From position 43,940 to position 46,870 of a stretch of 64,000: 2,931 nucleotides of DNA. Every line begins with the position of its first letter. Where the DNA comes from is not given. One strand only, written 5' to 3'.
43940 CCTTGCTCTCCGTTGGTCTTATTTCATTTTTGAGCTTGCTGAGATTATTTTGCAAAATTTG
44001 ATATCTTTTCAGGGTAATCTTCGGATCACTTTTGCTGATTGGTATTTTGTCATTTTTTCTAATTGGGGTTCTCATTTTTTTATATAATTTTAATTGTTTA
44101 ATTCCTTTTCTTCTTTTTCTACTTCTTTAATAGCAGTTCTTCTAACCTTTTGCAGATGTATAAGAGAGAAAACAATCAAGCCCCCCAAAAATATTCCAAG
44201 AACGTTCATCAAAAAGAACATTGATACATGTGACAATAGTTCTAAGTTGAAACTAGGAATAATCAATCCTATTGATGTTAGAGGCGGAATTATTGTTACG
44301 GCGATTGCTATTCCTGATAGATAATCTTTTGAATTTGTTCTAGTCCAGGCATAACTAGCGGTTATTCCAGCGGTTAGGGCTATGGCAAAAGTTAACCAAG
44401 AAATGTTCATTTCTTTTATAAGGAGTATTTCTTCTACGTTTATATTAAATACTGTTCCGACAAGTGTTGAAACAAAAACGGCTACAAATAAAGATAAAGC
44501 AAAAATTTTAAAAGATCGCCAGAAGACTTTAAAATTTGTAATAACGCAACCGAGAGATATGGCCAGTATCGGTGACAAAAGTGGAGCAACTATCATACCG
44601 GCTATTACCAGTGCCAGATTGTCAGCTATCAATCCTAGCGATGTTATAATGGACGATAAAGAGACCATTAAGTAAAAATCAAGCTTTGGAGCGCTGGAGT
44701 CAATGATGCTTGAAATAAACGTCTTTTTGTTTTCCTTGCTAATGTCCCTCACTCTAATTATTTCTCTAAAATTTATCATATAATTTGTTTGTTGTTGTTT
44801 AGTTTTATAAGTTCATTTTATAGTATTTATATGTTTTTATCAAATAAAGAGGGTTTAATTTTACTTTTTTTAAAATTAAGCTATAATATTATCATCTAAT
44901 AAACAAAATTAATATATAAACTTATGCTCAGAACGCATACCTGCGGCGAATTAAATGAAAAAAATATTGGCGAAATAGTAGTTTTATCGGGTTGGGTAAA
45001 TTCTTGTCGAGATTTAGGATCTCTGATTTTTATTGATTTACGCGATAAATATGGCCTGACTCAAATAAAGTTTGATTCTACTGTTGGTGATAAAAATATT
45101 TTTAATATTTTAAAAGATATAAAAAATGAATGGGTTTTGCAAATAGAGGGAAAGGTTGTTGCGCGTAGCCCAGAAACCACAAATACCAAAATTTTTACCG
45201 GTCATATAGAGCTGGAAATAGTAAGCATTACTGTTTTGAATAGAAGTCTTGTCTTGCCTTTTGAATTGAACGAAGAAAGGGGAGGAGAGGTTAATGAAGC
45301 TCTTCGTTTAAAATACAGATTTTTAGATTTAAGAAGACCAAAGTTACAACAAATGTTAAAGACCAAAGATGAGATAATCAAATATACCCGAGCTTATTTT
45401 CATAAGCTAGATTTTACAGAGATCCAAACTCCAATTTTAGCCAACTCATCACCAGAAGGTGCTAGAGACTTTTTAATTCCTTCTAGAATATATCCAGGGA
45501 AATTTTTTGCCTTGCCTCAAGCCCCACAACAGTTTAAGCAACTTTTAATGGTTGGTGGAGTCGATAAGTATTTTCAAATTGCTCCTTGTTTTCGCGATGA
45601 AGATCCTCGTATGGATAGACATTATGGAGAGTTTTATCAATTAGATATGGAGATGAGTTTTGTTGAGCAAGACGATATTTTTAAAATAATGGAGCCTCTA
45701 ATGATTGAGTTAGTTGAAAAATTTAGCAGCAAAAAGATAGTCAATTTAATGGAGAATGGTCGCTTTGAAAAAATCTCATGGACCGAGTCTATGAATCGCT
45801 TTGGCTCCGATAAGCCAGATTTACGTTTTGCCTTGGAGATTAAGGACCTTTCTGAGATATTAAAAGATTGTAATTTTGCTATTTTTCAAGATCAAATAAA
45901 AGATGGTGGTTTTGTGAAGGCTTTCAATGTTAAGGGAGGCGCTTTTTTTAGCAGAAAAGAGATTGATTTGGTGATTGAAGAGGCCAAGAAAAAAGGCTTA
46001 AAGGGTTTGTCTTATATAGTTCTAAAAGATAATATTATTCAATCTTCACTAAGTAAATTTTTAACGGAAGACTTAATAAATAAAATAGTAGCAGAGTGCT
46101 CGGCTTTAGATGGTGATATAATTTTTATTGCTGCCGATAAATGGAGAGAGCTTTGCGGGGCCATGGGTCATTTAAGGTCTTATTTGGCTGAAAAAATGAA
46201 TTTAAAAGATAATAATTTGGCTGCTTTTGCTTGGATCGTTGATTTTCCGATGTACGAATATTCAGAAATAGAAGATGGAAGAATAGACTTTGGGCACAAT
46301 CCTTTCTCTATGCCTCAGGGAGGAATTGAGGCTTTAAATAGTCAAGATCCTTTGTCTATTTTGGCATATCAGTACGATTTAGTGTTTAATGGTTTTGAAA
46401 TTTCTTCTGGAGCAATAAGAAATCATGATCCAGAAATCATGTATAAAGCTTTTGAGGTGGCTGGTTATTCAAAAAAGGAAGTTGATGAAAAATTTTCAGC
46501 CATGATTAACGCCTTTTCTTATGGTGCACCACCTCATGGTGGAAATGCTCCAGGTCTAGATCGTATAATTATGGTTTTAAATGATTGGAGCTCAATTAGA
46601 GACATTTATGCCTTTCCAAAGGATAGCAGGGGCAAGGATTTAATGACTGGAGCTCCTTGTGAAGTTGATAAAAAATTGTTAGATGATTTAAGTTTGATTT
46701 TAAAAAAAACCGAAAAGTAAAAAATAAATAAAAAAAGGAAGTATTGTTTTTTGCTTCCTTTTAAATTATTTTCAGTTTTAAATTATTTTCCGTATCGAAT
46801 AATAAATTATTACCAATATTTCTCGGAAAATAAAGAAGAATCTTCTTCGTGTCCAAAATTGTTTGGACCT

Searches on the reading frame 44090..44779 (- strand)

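Call 26: search_protein_families(library=pfam, proteins=[window:44090-44779:-], max_evalue=0.001)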
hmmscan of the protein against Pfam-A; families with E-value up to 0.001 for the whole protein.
window:44090-44779:- (229 aa): 1 family
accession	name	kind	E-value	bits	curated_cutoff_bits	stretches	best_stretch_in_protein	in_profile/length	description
PF04087.19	DUF389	-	2.2e-26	92.9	23.9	1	62-198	1-137/137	Domain of unknown function (DUF389)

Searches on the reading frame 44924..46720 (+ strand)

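Call 26: search_protein_families(library=pfam, proteins=[window:44924-46720:+], max_evalue=0.001)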
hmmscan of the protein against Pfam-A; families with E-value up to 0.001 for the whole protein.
window:44924-46720:+ (598 aa): 3 families
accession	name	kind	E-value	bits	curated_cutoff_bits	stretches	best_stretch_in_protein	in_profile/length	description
PF00152.25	tRNA-synt_2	-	7.9e-107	357.3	25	1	124-567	1-307/308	tRNA synthetases class II (D, K and N)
PF02938.19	GAD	-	1.2e-23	83.6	23.4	1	321-414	1-95/95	GAD domain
PF01336.31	tRNA_anti-codon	-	2.4e-13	50.3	27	1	19-101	1-71/75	OB-fold nucleic acid binding domain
